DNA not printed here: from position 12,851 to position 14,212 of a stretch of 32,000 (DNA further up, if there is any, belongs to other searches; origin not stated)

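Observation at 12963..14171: AT-rich island between the late-regulator region and terS encodes a 353-aa coiled-coil + 2-TM protein: candidate single-gene abortive-infection or exclusion module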

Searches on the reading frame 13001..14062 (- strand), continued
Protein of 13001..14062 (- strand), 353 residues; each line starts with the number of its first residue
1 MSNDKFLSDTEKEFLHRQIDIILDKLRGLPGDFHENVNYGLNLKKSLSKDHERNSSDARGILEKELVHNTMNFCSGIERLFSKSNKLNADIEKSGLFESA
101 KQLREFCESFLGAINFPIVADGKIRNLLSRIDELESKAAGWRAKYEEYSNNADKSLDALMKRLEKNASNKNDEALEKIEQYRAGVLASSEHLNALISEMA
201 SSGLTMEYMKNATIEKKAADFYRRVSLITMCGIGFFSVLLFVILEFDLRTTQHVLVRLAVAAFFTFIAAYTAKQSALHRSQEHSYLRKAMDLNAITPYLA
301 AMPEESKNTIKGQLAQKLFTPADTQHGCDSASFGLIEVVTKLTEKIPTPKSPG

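Call 32: find_related_loci(query=A2, collection=viral_contigs, flank=8000)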
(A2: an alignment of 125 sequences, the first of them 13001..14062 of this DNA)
Query A2 (353 aa) in viral_contigs; peptide patterns used: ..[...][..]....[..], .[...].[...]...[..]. (x = any residue, [..] = any of these).
65 stretches matched a pattern; 23 encode a relative of the query (tblastn E <= 1e-3); 23 distinct loci.
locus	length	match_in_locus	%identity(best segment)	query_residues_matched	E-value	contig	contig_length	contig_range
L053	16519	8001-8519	31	172-346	9e-23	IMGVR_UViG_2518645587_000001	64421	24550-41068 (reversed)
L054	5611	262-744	34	191-350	2e-21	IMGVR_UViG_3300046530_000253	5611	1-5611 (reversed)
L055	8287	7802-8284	36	191-350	1e-21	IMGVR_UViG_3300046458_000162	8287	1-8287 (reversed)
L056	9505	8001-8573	29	150-350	2e-20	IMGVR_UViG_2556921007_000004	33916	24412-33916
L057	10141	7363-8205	25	69-351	2e-20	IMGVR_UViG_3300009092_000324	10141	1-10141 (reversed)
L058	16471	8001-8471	31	192-347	2e-20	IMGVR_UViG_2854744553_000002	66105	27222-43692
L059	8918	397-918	31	181-350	2e-19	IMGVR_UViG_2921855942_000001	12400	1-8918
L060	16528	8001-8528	29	169-343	4e-18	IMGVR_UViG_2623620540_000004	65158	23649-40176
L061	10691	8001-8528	29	169-343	4e-18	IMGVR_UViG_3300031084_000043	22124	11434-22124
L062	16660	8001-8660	25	124-346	9e-18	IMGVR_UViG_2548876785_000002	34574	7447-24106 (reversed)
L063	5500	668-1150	30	191-350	2e-17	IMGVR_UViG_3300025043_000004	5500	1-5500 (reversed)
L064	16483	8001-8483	32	191-350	2e-17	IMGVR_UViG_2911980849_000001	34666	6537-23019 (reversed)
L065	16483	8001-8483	30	187-346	5e-17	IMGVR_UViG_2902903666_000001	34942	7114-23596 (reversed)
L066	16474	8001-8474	29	190-346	5e-17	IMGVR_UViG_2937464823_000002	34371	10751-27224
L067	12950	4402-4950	28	170-349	9e-17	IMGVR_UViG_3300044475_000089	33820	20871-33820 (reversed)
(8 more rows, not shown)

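Call 39: search_protein_families(library=pfam, alignment_id=A3, max_evalue=0.00001)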
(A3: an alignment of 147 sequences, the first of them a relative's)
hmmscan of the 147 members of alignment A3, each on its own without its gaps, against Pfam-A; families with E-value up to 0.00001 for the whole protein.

A. member 1, L011:3795-6869:+ (1025 aa): 1 family
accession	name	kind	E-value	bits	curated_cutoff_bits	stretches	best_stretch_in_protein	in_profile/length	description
PF13155.12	Toprim_2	-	7.3e-10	39.5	22.1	1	276-368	1-87/88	Toprim-like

B. families by the number of members that match (of 147 scanned): 100 families (the first 25 are shown)
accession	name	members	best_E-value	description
PF13304.12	AAA_21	3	4.5e-14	AAA domain, putative AbiEii toxin, Type IV TA system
PF00583.31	Acetyltransf_1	3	4.3e-12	Acetyltransferase (GNAT) family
PF02463.25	SMC_N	3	7.6e-12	RecF/RecN/SMC N terminal domain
PF13476.12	AAA_23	3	9.6e-09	AAA domain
PF00015.26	MCPsignal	2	1.9e-52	Methyl-accepting chemotaxis protein (MCP) signalling domain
PF13302.13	Acetyltransf_3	2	2.1e-37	Acetyltransferase (GNAT) domain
PF03466.25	LysR_substrate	2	1.8e-31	LysR substrate binding domain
PF00126.33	HTH_1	2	1.4e-23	Bacterial regulatory helix-turn-helix protein, lysR family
PF07508.19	Recombinase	2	5.9e-23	Recombinase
PF00239.26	Resolvase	2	1.4e-22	Resolvase, N terminal domain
PF05930.18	Phage_AlpA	2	4.1e-15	Prophage CP4-57 regulatory protein (AlpA)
PF00717.28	Peptidase_S24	2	4.1e-15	Peptidase S24-like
PF10294.15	Methyltransf_16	2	9.6e-14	Lysine methyltransferase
PF13489.12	Methyltransf_23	2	4.2e-07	Methyltransferase domain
PF10123.14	Mu-like_Pro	1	2.4e-95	Mu-like prophage I protein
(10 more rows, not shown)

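Call 40: search_protein_families(library=padloc, alignment_id=A3, max_evalue=0.00001)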
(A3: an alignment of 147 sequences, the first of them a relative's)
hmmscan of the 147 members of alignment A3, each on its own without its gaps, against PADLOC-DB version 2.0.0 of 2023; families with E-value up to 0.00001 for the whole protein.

A. member 1, L011:3795-6869:+ (1025 aa): 1 family
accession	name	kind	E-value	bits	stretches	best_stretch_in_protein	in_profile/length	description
PDLC03800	RTasDnaG-like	-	1.3e-07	28.8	1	270-371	282-374/550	DRT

B. families by the number of members that match (of 147 scanned): 111 families (the first 25 are shown)
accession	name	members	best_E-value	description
PDLC04135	mad3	3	3.6e-54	mads_3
PDLC02980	AriA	3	2e-16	-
PDLC02335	AbiLi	3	3e-14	AbiLi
PDLC04164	AriA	2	3.2e-12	-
PDLC00290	PtuA1|PtuA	2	7.3e-12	AAA ATPase domain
PDLC02914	ATPase-Toprim_I-B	2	4.7e-11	-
PDLC04134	mad2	2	1.8e-07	mads_2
PDLC03963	SoFic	1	6.6e-26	-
PDLC03852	LmuA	1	1.4e-22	-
PDLC02358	Old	1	3.8e-22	Old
PDLC02979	AriA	1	5.2e-20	-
PDLC00067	GajA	1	2e-18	AAA ATPase domain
PDLC04140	mad8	1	2.5e-18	mads_8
PDLC00091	GajA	1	4.9e-18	AAA ATPase domain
PDLC03859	LmuB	1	5.3e-18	-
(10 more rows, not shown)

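Call 48: predict_structure(alignment_id=A2)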
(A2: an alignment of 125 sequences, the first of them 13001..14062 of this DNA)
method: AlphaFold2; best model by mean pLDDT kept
length: 353 residues; sequences in the alignment: 125
mean_pLDDT: 84.4   pTM: 0.49
mean pLDDT of the five models: 84.4, 84.1, 83.7, 83.3, 82.4
residues with pLDDT >= 90: 168; 70-90: 121; 50-70: 54; < 50: 10
segments of 3 or more residues with pLDDT < 50: 1-3, 328-330
pLDDT, mean of each block of 10 residues (from residue 1): 66 88 86 69 57 55 81 87 73 81 89 63 88 96 98 98 98 98 96 85 91 97 97 93 82 89 93 95 95 91 93 91 58 62 81 68
secondary structure, 60 per line:
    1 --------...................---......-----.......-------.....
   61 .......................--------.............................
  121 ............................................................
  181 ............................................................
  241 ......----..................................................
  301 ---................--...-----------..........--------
elements in order: H9-27 H31-36 H42-48 H56-83 H92-246 H251-300 H304-319 H336-345

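Call 51: fold_search(model_id=the predicted structure, library=pdb)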
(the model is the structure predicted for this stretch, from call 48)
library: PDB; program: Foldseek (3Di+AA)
matches with E <= 10: 165; with E <= 0.001: 0
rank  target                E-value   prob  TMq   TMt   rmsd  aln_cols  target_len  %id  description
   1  7aan_B                9.4e-01  0.12  0.16  0.19  77.1       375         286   10  Crystal structure of the F-BAR domain of PSTIPIP1 (released 2022-02-23)
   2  5aqs_D                9.9e-01  0.54  0.15  0.41   9.7        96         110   16  Fragment-based screening of HSP70 sheds light on the functional role of ATP-binding site residues (released 2016-10-05)
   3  7dgu                  1.1e+00  0.51  0.18  0.47   5.6       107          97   15  De novo designed protein H4A1R (released 2021-11-24)
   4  7aam_B                1.2e+00  0.07  0.13  0.16  78.3       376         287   12  Crystal structure of the F-BAR domain of PSTIPIP1 bound to the CTH domain of the phosphatase LYP (released 2022-02-23)
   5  9cpc_3F               1.3e+00  0.30  0.27  0.24  47.0       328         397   11  Atomic model of porcine brain ventricles cilia doublet microtubule (48-nm periodicity) (released 2024-10-23)
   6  7aam_A                1.3e+00  0.07  0.13  0.15  77.6       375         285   11  Crystal structure of the F-BAR domain of PSTIPIP1 bound to the CTH domain of the phosphatase LYP (released 2022-02-23)
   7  8qhx                  1.5e+00  0.38  0.22  0.34  29.0       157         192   13  280A Vipp1 H1-6 helical tubes in the presence of EPL (released 2024-09-18)
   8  5aqk_B                1.5e+00  0.30  0.15  0.36   8.5       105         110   10  Fragment-based screening of HSP70 sheds light on the functional role of ATP-binding site residues (released 2016-10-05)
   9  6tz4_02               1.9e+00  0.18  0.15  0.25  28.5       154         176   12  CryoEM reconstruction of membrane-bound ESCRT-III filament composed of CHMP1B+IST1 (right-handed) (released 2020-04-08)
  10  5aqt_B                1.9e+00  0.30  0.13  0.36   9.2       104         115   13  Fragment-based screening of HSP70 sheds light on the functional role of ATP-binding site residues (released 2016-10-05)
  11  8rfe_A                2.2e+00  0.77  0.23  0.03   3.2       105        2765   14  CgsiGP2 sample in nanodisc (released 2024-03-20)
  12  7o3w_A                2.2e+00  0.14  0.18  0.25  31.2       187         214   15  Structural basis for VIPP1 oligomerization and maintenance of thylakoid membrane integrity (released 2021-06-30)
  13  5aqf_B                2.3e+00  0.21  0.16  0.36   8.4       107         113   10  Fragment-based screening of HSP70 sheds light on the functional role of ATP-binding site residues (released 2016-10-05)
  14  3n9m_A                2.4e+00  0.25  0.14  0.11   6.6        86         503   15  ceKDM7A from C.elegans, alone (released 2010-06-30)
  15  7o3x_B                2.4e+00  0.18  0.19  0.27  27.6       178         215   16  Structural basis for VIPP1 oligomerization and maintenance of thylakoid membrane integrity (released 2021-06-30)
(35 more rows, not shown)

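Call 53: find_homologous_proteins(query=A2, max_evalue=0.00001)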
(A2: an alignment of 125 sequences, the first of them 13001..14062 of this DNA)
Query A2 (125 sequences) (353 aa, profile of the alignment): 7 proteins with E <= 0.00001 among 8000 candidates.
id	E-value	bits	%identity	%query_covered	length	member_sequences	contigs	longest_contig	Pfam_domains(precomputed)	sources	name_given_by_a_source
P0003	2.5e-123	430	28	56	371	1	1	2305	-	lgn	-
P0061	1.7e-106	375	32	46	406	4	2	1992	-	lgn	-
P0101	4.2e-94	334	28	44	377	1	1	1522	-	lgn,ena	-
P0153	8.2e-92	327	26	44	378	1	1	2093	-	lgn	-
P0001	5.1e-63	232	100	100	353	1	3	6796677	-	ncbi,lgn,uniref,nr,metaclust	ncbi:hypothetical protein DR66_4254 [Delftia acidovorans]|uniref:hypothetical protein n=1 Tax=Delfti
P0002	3.3e-58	216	58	100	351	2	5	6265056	-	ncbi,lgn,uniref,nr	ncbi:hypothetical protein [Delftia acidovorans]|uniref:hypothetical protein n=1 Tax=Delftia acidovor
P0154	4.8e-7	48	24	29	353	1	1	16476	-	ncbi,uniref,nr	ncbi:hypothetical protein [Bacillus sp. RAR_GA_16]|uniref:hypothetical protein n=1 Tax=Bacillus sp.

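Call 54: fold_search(model_id=the predicted structure, library=viral)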
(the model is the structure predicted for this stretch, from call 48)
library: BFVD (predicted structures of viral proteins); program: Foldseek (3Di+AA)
matches with E <= 10: 455; with E <= 0.001: 0
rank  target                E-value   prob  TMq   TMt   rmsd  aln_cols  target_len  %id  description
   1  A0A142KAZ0            1.3e-03  1.00  0.33  0.34  72.9       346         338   13  Uncharacterized protein [Gordonia phage Lucky10]
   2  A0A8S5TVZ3            1.5e-03  1.00  0.34  0.39  38.9       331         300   14  Uncharacterized protein [Siphoviridae sp. ctQkj3]
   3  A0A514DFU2            1.8e-03  1.00  0.37  0.41  57.4       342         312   14  (no name in the UniProt tables at hand)
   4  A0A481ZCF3            2.2e-02  1.00  0.28  0.38   5.2       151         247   14  Uncharacterized protein [Pithovirus LCPAC304]
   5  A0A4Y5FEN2            1.6e-01  0.14  0.12  0.06  69.5       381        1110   12  Tape measure protein [Lactobacillus phage 521B]
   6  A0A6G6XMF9            2.5e-01  0.96  0.25  0.39  14.1       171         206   13  (no name in the UniProt tables at hand)
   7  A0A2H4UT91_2          2.5e-01  0.47  0.27  0.15  37.2       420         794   11  DNA repair exonuclease MRE11/SbcCD-like protein [Bodo saltans virus]
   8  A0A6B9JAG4            3.2e-01  0.77  0.19  0.23  30.9       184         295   20  (no name in the UniProt tables at hand)
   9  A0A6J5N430            3.2e-01  0.63  0.30  0.13  74.1       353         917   14  Bacteriophage lambda, GpH, tail tape measure, N-terminal [uncultured Caudovirales phage]
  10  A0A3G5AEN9            3.2e-01  0.30  0.13  0.23  14.3       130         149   18  Uncharacterized protein [Satyrvirus sp.]
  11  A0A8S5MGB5            3.6e-01  0.69  0.20  0.29  15.1       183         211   10  Internal virion protein [Podoviridae sp. ct9P15]
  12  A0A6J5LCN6            3.6e-01  0.41  0.25  0.10  69.7       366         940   14  Uncharacterized protein [uncultured Caudovirales phage]
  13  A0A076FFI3            4.7e-01  0.85  0.24  0.34  12.2       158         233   14  SLATT domain-containing protein [Aureococcus anophagefferens virus]
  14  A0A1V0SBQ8            4.7e-01  0.30  0.20  0.26  82.5       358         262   10  t-SNARE complex subunit, syntaxin [Catovirus CTV1]
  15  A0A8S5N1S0            4.9e-01  0.92  0.26  0.57   5.3       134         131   13  Avd-like protein [Siphoviridae sp. ctYWp4]
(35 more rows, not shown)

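Call 55: find_encoding_contigs(protein=P0001, flank=10000, max_places=3)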
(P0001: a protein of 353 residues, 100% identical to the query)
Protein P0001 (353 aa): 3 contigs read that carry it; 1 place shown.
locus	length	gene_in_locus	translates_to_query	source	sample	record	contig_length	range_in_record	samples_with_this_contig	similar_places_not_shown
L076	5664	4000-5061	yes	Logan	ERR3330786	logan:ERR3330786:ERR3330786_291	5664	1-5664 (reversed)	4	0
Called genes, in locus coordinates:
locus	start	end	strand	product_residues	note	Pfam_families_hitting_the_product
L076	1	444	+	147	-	?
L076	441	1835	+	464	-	PF00772:DnaB, PF13481:AAA_25, PF03796:DnaB_C, PF06745:ATPase (weak)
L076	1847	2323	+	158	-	PF05866:RusA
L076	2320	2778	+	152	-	PF05772:NinB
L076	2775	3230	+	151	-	-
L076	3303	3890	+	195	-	-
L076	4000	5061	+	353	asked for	-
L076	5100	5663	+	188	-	?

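Call 60: search_protein_families(library=ncbifam, proteins=[P0003, P0004, P0006, P0008, P0015, P0027, P0033, P0044, P0063, P0079], max_evalue=0.5)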
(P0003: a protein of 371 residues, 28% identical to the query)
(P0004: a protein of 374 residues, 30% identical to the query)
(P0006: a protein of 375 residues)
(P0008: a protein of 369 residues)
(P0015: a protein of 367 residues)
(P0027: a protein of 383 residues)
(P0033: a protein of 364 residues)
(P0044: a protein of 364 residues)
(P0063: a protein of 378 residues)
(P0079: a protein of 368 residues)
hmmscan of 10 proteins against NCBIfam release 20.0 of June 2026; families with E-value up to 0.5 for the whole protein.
P0003 (371 aa): 4 families
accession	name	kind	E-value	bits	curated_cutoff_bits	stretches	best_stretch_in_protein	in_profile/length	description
NF033885.1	conj_TraP_IncI1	equivalog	0.011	15.4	135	1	101-201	44-143/217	conjugal transfer protein TraP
TIGR01906.1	integ_TIGR01906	hypoth_equivalog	0.032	14.1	74.8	1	169-279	32-138/207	TIGR01906 family membrane protein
NF008378.0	PRK11173.1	equivalog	0.033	13.5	334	1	153-232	37-111/238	two-component system response regulator ArcA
NF040534.1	resp_reg_YycF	equivalog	0.047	12.9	340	1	160-231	41-107/231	response regulator YycF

P0004 (374 aa): 3 families
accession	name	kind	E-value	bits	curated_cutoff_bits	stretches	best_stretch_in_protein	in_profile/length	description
NF033634.1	SLATT_1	domain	0.0042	17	41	1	220-316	12-102/132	SLATT domain-containing protein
NF002137.0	PRK00977.1-1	equivalog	0.063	13.2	94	0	33-64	30-61/80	exodeoxyribonuclease VII small subunit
NF050800.1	HP0895_fam_antitoxin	equivalog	0.14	12.2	200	0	130-161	42-73/116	type II toxin-antitoxin system HP0895 family antitoxin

P0006 (375 aa): 1 family
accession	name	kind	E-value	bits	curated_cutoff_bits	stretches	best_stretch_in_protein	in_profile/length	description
NF033634.1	SLATT_1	domain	0.005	16.8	41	1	219-310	14-100/132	SLATT domain-containing protein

P0008 (369 aa): 7 families
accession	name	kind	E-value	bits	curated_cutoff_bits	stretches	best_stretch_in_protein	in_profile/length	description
NF045780.1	TrlF_fam_ATP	equivalog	0.00021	20.1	350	1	3-203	521-719/944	TrlF family AAA-like ATPase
NF033634.1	SLATT_1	domain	0.00092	19.2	41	1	220-314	13-101/132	SLATT domain-containing protein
NF007303.0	PRK09783.1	subfamily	0.034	12.6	390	1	40-92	224-275/414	copper/silver efflux system membrane fusion protein CusB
NF052504.1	sll1863_fam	domain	0.039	14.2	35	0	147-205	2-60/93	sll1863 family stress response protein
NF045487.1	ASRP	equivalog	0.052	12.1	300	1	99-209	172-273/593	archaea-specific SMC-related protein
TIGR00996.1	Mtu_fam_mce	paralog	0.14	11.3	140.5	0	75-189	166-281/291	MCE family protein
NF033631.1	SLATT_5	subfamily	0.18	11.3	60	0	158-221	86-151/180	SLATT domain-containing protein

P0015 (367 aa): 3 families
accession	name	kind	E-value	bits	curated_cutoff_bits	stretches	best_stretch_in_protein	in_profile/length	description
TIGR01218.1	Gpos_tandem_5TM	subfamily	0.0086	15.8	35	1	227-293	57-123/208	tandem five-TM protein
NF033885.1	conj_TraP_IncI1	equivalog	0.046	13.5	135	0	134-180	73-119/217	conjugal transfer protein TraP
NF033634.1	SLATT_1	domain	0.11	12.5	41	1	219-306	14-95/132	SLATT domain-containing protein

P0027 (383 aa): 6 families
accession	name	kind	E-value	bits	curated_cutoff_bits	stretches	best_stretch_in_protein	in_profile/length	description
NF049872.2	cytotoxin_MakB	equivalog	4.9e-05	22.9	240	1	142-334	106-298/349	alpha-pore-forming cytotoxin subunit MakB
NF045487.1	ASRP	equivalog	0.0017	17.1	300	1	52-250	98-304/593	archaea-specific SMC-related protein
NF033634.1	SLATT_1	domain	0.013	15.4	41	1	228-325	13-104/132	SLATT domain-containing protein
TIGR04211.1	SH3_and_anchor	equivalog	0.022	14.4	65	1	142-251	62-176/198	TIGR04211 family SH3 domain-containing protein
NF003708.0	PRK05325.1-3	equivalog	0.16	10.8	466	1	5-58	189-242/423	hypothetical protein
NF043058.1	T4SS_LegC2C7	subfamily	0.21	10.5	350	1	139-213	136-209/348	LegC2/C7 family Dot/Icm T4SS effector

P0033 (364 aa): 10 families
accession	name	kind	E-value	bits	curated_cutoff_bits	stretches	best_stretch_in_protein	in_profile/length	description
NF045487.1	ASRP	equivalog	0.00062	18.5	300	1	5-131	357-478/593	archaea-specific SMC-related protein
TIGR02169.1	SMC_prok_A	equivalog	0.00078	17.2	729.4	1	5-202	733-922/1165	chromosome segregation protein SMC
TIGR04527.1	mycoplas_twoTM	subfamily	0.00092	19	125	1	147-226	35-118/248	MG_279/MG_280 family protein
TIGR02168.1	SMC_prok_B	equivalog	0.0017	16.2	567.35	1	6-207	682-884/1181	chromosome segregation protein SMC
NF047566.1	SE1626_fam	equivalog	0.0061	16.3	70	1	237-282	10-50/55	SE1626 family protein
NF041035.1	Rad50_Halo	equivalog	0.033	12.5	1000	1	3-208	199-394/883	DNA double-strand break repair ATPase Rad50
TIGR04523.1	Mplasa_alph_rch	subfamily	0.036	12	270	1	3-48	232-277/745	helix-rich protein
NF045849.1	ICE_MMCAP2_0565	equivalog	0.041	13.6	40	0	216-245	42-71/80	Mbov_0395 family pilin-like conjugal transfer protein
NF033634.1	SLATT_1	domain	0.059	13.3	41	1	220-308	17-99/132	SLATT domain-containing protein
NF052504.1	sll1863_fam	domain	0.09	13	35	1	157-203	9-55/93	sll1863 family stress response protein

P0044 (364 aa): 5 families
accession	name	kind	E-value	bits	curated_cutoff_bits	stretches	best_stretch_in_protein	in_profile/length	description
TIGR02168.1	SMC_prok_B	equivalog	3.4e-05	21.8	567.35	1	42-203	803-966/1181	chromosome segregation protein SMC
NF033634.1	SLATT_1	domain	0.00043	20.2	41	1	217-306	12-95/132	SLATT domain-containing protein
NF003810.1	PRK05399.1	equivalog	0.011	14.5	480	1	23-164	305-451/793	DNA mismatch repair protein MutS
NF047582.1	LIC13081_fam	equivalog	0.023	14.8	185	1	133-193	18-76/154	LIC13081 family protein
NF047515.1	SpiroCoCo_C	equivalog_domain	0.24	10.5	125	0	88-206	93-210/313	SpiroCoCo family coiled-coil protein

P0063 (378 aa): 2 families
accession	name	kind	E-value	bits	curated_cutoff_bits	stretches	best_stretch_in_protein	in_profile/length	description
NF033634.1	SLATT_1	domain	0.00024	21.1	41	1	223-325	13-109/132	SLATT domain-containing protein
NF050169.1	CatEfflxFieF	equivalog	0.2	10.8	420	0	226-292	136-198/282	cation efflux pump FieF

P0079 (368 aa): 4 families
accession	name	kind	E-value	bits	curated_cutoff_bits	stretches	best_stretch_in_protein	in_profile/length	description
TIGR04523.1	Mplasa_alph_rch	subfamily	0.0038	15.2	270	1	133-206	306-375/745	helix-rich protein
NF049871.2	cytotoxin_MakA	exception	0.055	12.4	320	1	92-203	78-188/354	alpha-pore-forming cytotoxin MakA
NF033634.1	SLATT_1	domain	0.058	13.3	41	1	218-341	12-124/132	SLATT domain-containing protein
TIGR03761.1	ICE_PFL4669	equivalog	0.42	10.1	110.7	0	147-194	52-99/216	PFL_4669 family integrating conjugative element protein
